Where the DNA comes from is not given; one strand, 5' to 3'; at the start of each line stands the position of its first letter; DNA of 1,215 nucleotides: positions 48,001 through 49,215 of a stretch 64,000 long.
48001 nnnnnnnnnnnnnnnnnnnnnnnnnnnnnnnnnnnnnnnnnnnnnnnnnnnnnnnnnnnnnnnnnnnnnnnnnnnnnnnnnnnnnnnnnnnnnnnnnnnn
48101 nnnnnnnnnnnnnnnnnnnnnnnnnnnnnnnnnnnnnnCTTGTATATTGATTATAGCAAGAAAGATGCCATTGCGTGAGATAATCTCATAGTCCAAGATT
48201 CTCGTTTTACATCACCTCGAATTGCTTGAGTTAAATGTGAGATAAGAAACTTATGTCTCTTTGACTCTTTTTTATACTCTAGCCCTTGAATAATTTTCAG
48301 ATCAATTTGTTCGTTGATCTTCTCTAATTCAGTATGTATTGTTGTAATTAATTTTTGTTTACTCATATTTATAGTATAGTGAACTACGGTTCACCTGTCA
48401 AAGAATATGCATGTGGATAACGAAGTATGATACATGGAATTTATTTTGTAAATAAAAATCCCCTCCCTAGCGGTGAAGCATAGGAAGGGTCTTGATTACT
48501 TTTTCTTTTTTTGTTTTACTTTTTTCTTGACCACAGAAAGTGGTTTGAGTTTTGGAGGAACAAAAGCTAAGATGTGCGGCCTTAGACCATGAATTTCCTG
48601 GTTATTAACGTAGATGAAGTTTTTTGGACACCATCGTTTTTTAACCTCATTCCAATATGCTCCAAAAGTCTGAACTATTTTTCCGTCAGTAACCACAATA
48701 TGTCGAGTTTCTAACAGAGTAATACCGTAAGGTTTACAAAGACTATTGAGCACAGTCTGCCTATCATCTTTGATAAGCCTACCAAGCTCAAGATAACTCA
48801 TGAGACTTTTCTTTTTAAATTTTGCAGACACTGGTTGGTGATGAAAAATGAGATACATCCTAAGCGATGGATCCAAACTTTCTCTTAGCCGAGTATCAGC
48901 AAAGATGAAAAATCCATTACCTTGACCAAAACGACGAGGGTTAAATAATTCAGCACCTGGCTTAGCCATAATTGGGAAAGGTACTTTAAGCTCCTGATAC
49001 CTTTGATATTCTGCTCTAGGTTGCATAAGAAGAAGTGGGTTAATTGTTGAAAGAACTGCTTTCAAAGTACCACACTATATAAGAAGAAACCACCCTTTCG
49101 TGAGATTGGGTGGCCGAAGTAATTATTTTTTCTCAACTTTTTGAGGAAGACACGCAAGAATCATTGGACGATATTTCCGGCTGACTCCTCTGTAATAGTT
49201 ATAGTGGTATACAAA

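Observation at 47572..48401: lexA operon headed by a 71-aa unknown protein, with a Cheo-type LexA box in the promoter spacer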

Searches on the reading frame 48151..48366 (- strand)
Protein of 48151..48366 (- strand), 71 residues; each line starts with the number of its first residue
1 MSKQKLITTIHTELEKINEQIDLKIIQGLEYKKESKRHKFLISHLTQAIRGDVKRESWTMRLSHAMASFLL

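Call 5: search_protein_families(library=pfam, proteins=[window:48151-48366:-], max_evalue=0.1)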
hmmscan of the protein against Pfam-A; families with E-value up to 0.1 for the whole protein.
window:48151-48366:- (71 aa): 2 families
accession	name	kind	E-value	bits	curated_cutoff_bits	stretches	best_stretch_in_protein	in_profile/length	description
PF19807.5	DUF6290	-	0.024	15.3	27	1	14-38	36-60/72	Family of unknown function (DUF6290)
PF10446.14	DUF2457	-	0.041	13.5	30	1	20-55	401-435/467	Protein of unknown function (DUF2457)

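Call 6: search_protein_families(library=ncbifam, proteins=[window:48151-48366:-], max_evalue=0.1)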
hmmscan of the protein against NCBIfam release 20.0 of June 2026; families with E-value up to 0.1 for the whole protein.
window:48151-48366:- (71 aa): 1 family
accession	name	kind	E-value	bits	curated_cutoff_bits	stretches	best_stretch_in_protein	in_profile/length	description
NF033703.1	transcr_KstR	equivalog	0.096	12.3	280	1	6-53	55-99/185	cholesterol catabolism transcriptional regulator KstR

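Call 9: find_homologous_proteins(query=window:48151-48366:-, max_evalue=0.01)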
Query window:48151-48366:- (71 aa): 24 proteins with E <= 0.01 among 25 candidates.
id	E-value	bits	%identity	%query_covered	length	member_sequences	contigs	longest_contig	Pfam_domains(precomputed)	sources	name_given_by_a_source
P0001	2.1e-33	130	90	100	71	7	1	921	-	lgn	-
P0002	1.9e-32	127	89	100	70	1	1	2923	-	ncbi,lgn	-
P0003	2.4e-32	127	86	100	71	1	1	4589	-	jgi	jgi:hypothetical protein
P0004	5.2e-32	126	89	100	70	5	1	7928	-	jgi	jgi:hypothetical protein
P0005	9.8e-32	125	86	100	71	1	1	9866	-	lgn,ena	-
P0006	2.8e-31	123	87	100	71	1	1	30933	-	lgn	-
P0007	2.9e-31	123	87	100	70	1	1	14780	-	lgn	-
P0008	9.3e-31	122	85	100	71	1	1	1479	-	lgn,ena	-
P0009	1.0e-30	121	85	100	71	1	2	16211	-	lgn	-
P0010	1.1e-30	121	87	100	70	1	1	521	-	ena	-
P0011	1.9e-30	121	85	100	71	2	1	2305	-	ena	-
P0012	2.8e-30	120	87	100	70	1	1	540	-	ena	-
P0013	4.3e-30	119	85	100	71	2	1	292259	-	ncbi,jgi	ncbi:MAG: hypothetical protein V4576_01185 [Patescibacteria group bacterium]|jgi:hypothetical protei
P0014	4.4e-30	119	86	100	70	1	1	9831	-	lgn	-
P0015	1.9e-29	117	83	100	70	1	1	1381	-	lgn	-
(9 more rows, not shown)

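Call 29: find_homologous_proteins(query=A2, max_evalue=0.01)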
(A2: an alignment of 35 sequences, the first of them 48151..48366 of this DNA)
Query A2 (35 sequences) (71 aa, profile of the alignment): 381 proteins with E <= 0.01 among 647 candidates; the best 120 are listed.
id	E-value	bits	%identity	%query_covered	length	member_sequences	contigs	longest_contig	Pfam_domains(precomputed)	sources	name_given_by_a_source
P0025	8.9e-27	110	44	100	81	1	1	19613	-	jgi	jgi:hypothetical protein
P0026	9.9e-27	110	47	82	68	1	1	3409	-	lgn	-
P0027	1.3e-26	110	53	66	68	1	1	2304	-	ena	-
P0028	1.6e-26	109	38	100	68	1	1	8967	-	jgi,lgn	-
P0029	1.8e-26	109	45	100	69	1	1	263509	-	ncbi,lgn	ncbi:MAG: hypothetical protein V4473_01195 [Patescibacteria group bacterium]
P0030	2.0e-26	109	44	86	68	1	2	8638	-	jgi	jgi:hypothetical protein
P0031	3.9e-26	108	47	66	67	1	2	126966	-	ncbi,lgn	ncbi:MAG: hypothetical protein AAB470_00030 [Patescibacteria group bacterium]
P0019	4.6e-26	108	69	100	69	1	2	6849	-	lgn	-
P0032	4.9e-26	108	37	100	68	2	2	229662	-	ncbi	-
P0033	7.0e-26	107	49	100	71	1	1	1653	-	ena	-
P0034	8.3e-26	107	49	58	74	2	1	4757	-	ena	-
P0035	8.8e-26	107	51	66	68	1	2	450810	-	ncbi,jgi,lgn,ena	ncbi:MAG: hypothetical protein WCS89_01210 [Candidatus Paceibacterota bacterium]|jgi:hypothetical pr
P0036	1.2e-25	107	57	66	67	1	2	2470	-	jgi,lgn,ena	jgi:hypothetical protein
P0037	1.2e-25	107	41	100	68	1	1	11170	-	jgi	jgi:hypothetical protein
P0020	1.6e-25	106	68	100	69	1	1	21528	-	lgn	-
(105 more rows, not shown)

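Call 30: search_solved_structures(query=A2, max_evalue=10, show_alignments=2)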
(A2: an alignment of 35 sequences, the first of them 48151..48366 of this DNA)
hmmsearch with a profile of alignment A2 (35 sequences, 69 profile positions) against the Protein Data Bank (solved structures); distinct sequences matched with E-value up to 10: 0.

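Call 31: search_protein_families(library=pfam, alignment_id=A2, max_evalue=1)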
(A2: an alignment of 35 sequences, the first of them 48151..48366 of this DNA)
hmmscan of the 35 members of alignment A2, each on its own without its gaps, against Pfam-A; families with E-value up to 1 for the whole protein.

A. member 1, window:48151-48366:- (71 aa): 2 families
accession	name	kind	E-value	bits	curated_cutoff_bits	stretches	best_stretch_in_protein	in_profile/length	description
PF19807.5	DUF6290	-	0.024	15.3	27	1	14-38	36-60/72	Family of unknown function (DUF6290)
PF10446.14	DUF2457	-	0.041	13.5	30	1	20-55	401-435/467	Protein of unknown function (DUF2457)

B. families by the number of members that match (of 35 scanned): 18 families
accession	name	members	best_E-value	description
PF07964.16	Red1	2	0.035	Rec10 / Red1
PF08776.16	VASP_tetra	1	0.0047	VASP tetramerisation domain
PF06698.16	DUF1192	1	0.0086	Protein of unknown function (DUF1192)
PF19807.5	DUF6290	1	0.024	Family of unknown function (DUF6290)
PF10446.14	DUF2457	1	0.041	Protein of unknown function (DUF2457)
PF22376.2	PSV_trans_reg_dom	1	0.041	PSV, transcriptional regulator domain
PF17761.7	DUF1016_N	1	0.048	DUF1016 N-terminal domain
PF04375.19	HemX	1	0.054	HemX, putative uroporphyrinogen-III C-methyltransferase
PF08621.15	RPAP1_N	1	0.07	RPAP1-like, N-terminal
PF20244.3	DUF6599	1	0.071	Family of unknown function (DUF6599)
PF17666.6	DUF5528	1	0.082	Family of unknown function (DUF5528)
PF25805.1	IQUB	1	0.1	IQUB-like domain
PF09188.15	DUF1951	1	0.11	Domain of unknown function (DUF1951)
PF17467.7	E7R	1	0.11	Viral Protein E7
PF04129.18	Vps52_CC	1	0.16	Vps52/Sac2 family, coiled-coil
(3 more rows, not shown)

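Call 38: predict_structure(alignment_id=A3)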
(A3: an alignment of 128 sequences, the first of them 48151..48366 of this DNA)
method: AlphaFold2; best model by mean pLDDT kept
length: 71 residues; sequences in the alignment: 128
mean_pLDDT: 81.1   pTM: 0.58
mean pLDDT of the five models: 81.1, 78.6, 75.6, 70.1, 66.7
residues with pLDDT >= 90: 35; 70-90: 14; 50-70: 22; < 50: 0
segments of 3 or more residues with pLDDT < 50: none
pLDDT, mean of each block of 10 residues (from residue 1): 85 95 97 94 86 56 58 54
secondary structure, 60 per line:
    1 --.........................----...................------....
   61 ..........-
elements in order: H3-27 H32-50 H57-70
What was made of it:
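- On YneA/SosA/ChiZ-type membrane division inhibitors: Call 38: all-helical soluble hairpin.
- Confident hairpin model (call 38). The structure prediction for the hairpin is confident (call 38).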

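Call 43: fold_search(model_id=the predicted structure, library=pdb)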
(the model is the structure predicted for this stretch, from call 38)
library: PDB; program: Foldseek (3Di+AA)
matches with E <= 10: 40; with E <= 0.001: 0
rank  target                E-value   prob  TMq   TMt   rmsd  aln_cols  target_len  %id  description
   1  1skv_C                2.0e+00  0.93  0.66  0.80   0.6        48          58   14  Crystal Structure of D-63 from Sulfolobus Spindle Virus 1 (released 2004-07-13)
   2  1skv_B                2.3e+00  0.63  0.63  0.72   7.8        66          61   15  Crystal Structure of D-63 from Sulfolobus Spindle Virus 1 (released 2004-07-13)
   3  6he3_A                2.9e+00  0.84  0.65  0.11   1.0        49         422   16  Pseudomonas aeruginosa Seryl-tRNA Synthetase in Complex with 5'-O-(N-(L-seryl)-sulfamoyl)cytidine (released 2019-12-04)
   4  3qne                  3.3e+00  0.20  0.39  0.08   4.6        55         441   13  Candida albicans seryl-tRNA synthetase (released 2011-08-03)
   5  3qo7                  3.8e+00  0.18  0.39  0.08   4.5        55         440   13  Crystal structure of the seryl-tRNA synthetase from Candida albicans (released 2011-08-03)
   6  2djv_MODEL_1_A        4.0e+00  0.54  0.61  0.56   2.0        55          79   18  Solution structures of the WHEP-TRS domain of human methionyl-tRNA synthetase (released 2006-10-05)
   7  6hdz_A                4.3e+00  0.72  0.65  0.11   1.0        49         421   16  Pseudomonas aeruginosa Seryl-tRNA Synthetase in Complex with 5'-O-(N-(L-seryl)-Sulfamoyl)uridine (released 2019-12-04)
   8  8d06_I                4.9e+00  0.54  0.62  0.74   1.2        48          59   19  Hallucinated C3 protein assembly HALC3_104 (released 2022-09-28)
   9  1skv_A                4.9e+00  0.54  0.61  0.67   1.7        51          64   16  Crystal Structure of D-63 from Sulfolobus Spindle Virus 1 (released 2004-07-13)
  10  6njp_G                5.6e+00  0.25  0.55  0.61   9.8        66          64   17  Structure of the assembled ATPase EscN in complex with its central stalk EscO from the enteropathogenic E. coli (EPEC) (released 2019-02-20)
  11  9c7z_A                5.6e+00  0.13  0.45  0.47  10.5        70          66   16  Hallucinated C3 protein assembly HALC3_919 (released 2025-05-21)
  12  6he1_A                5.6e+00  0.08  0.38  0.07  12.1        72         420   12  Pseudomonas aeruginosa Seryl-tRNA Synthetase in Complex with 5'-O-(N-(L-seryl)-sulfamoyl)N3-methyluridine (released 2019-12-04)
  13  6dmp_MODEL_1_A        5.6e+00  0.06  0.33  0.31  11.7        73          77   20  De Novo Design of a Protein Heterodimer with Specificity Mediated by Hydrogen Bond Networks (released 2018-12-19)
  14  4iv8_A                6.0e+00  0.35  0.56  0.18   2.7        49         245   12  Crystal structure of N-methyl transferase from Plasmodium knowlesi complexed with S-adenosyl methionine (released 2014-02-19)
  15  5lcy_A                6.0e+00  0.25  0.63  0.52   7.4        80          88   10  Formaldehyde-Responsive Regulator FrmR E64H variant from Salmonella enterica serovar Typhimurium (released 2016-08-10)
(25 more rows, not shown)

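Call 44: search_protein_representatives(alignment_id=A3)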
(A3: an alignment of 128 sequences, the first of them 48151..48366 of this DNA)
Query: 128 sequences, 71 profile positions. Proteins with E-value up to 0.001 (for the whole library): 365; up to 1e-10: 223; up to 1e-30: 0. The best 150 are listed.
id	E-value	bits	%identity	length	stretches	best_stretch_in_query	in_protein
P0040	9.3e-29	115.1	-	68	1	3-71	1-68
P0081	1.5e-27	111.2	-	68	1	3-71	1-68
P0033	1.6e-26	107.9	-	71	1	3-71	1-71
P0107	6.0e-26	106.1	-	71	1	3-71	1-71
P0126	1.1e-25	105.2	-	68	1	3-71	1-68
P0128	1.6e-25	104.7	-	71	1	3-71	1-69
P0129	2.4e-25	104.1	-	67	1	3-71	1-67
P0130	3.2e-25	103.7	-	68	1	3-71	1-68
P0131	5.5e-25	103.0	-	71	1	3-71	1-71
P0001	8.2e-25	102.4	-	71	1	3-71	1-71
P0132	2.6e-24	100.8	-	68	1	3-71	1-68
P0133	7.9e-24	99.3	-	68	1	3-70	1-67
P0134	1.2e-23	98.7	-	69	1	3-71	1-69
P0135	1.3e-23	98.6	-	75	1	2-71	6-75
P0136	8.4e-23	96.0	-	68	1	3-71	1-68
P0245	7.2e-14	67.4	-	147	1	2-53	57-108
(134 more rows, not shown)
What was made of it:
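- There are at least 365 clusters at 50% identity (call 44).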

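Call 46: find_encoding_contigs(protein=P0245, flank=3000, max_places=3)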
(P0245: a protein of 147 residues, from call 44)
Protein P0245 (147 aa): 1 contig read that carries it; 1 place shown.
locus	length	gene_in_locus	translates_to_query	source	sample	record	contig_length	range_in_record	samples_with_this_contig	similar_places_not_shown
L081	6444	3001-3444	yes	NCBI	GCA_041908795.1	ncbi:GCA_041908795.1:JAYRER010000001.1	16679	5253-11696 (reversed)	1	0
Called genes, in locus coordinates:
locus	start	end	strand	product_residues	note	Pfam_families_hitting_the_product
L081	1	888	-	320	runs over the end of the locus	PF03462:PCRF, PF00472:RF-1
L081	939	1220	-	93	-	PF01197:Ribosomal_L31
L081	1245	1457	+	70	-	-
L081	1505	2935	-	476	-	PF13406:SLT_2 (faint)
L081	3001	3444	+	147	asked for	-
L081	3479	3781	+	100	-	-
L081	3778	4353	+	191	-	PF00717:Peptidase_S24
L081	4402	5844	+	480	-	PF00929:RNase_T, PF16473:Rv2179c-like (faint), PF27096:UvrC_M, PF27115:Cho_C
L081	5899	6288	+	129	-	-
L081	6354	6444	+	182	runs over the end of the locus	PF14340:DUF4395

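Call 54: find_related_loci(query=A3, collection=viral_contigs, flank=3000)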
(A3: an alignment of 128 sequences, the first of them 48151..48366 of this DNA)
Query A3 (71 aa) in viral_contigs; peptide patterns used: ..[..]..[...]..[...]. (x = any residue, [..] = any of these).
37 stretches matched a pattern, but none encodes a relative of the query by tblastn (E <= 1e-3).
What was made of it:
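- Closest known: LexA-family co-factors: phage GIL01 gp7. Different: gp7 is phage-encoded, whereas no viral copy of this family was found (call 54).
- Tried and rejected: No relative was found in 2.9 million viral contigs (call 54).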

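Call 76: search_protein_families(library=phrogs, proteins=[window:48151-48366:-], max_evalue=0.01)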
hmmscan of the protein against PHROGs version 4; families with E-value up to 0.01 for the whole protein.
window:48151-48366:- (71 aa): 0 families

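Call 84: list_cluster_members(proteins=[window:48151-48366:-, window:47572-48138:-])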
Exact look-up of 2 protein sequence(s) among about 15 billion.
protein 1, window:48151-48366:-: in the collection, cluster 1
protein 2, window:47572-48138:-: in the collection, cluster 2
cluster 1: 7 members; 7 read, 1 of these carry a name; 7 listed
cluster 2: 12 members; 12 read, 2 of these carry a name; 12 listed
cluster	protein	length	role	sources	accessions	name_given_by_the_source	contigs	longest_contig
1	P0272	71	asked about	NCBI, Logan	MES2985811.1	MAG: hypothetical protein V4686_01635 [Patescibacteria group bacterium]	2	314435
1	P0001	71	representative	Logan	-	-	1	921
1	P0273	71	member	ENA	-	-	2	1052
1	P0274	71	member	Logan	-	-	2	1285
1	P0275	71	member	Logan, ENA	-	-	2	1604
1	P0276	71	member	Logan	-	-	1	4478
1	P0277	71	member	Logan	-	-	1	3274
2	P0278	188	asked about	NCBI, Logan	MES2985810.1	MAG: transcriptional repressor LexA [Patescibacteria group bacterium]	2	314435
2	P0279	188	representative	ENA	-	-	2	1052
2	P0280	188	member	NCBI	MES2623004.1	MAG: transcriptional repressor LexA [Patescibacteria group bacterium]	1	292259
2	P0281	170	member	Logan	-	-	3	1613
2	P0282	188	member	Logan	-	-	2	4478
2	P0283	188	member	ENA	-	-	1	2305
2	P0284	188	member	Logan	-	-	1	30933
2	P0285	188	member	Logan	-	-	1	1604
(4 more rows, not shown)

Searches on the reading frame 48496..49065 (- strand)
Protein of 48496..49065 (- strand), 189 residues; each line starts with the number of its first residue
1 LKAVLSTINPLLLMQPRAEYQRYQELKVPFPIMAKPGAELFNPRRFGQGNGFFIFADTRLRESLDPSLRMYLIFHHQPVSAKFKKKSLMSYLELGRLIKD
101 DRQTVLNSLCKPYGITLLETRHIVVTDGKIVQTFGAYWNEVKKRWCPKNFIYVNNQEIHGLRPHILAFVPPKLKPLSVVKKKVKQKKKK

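Call 5: search_protein_families(library=pfam, proteins=[window:48496-49065:-], max_evalue=0.1)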
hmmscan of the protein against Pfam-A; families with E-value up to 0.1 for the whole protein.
window:48496-49065:- (189 aa): 1 family
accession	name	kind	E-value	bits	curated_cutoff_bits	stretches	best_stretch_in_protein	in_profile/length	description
PF08349.16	DUF1722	-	0.098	13.4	22.5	0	86-146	7-67/117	Protein of unknown function (DUF1722)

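Call 6: search_protein_families(library=ncbifam, proteins=[window:48496-49065:-], max_evalue=0.1)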
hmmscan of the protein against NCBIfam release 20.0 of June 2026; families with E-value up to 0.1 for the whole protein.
window:48496-49065:- (189 aa): 1 family
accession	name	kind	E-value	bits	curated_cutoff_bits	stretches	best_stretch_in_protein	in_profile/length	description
NF052683.1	UBP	equivalog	0.029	14.7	90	1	107-159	23-74/102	UBP family nucleoid-associated protein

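Call 76: search_protein_families(library=phrogs, proteins=[window:48496-49065:-], max_evalue=0.01)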
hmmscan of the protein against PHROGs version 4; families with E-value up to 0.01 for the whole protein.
window:48496-49065:- (189 aa): 0 families
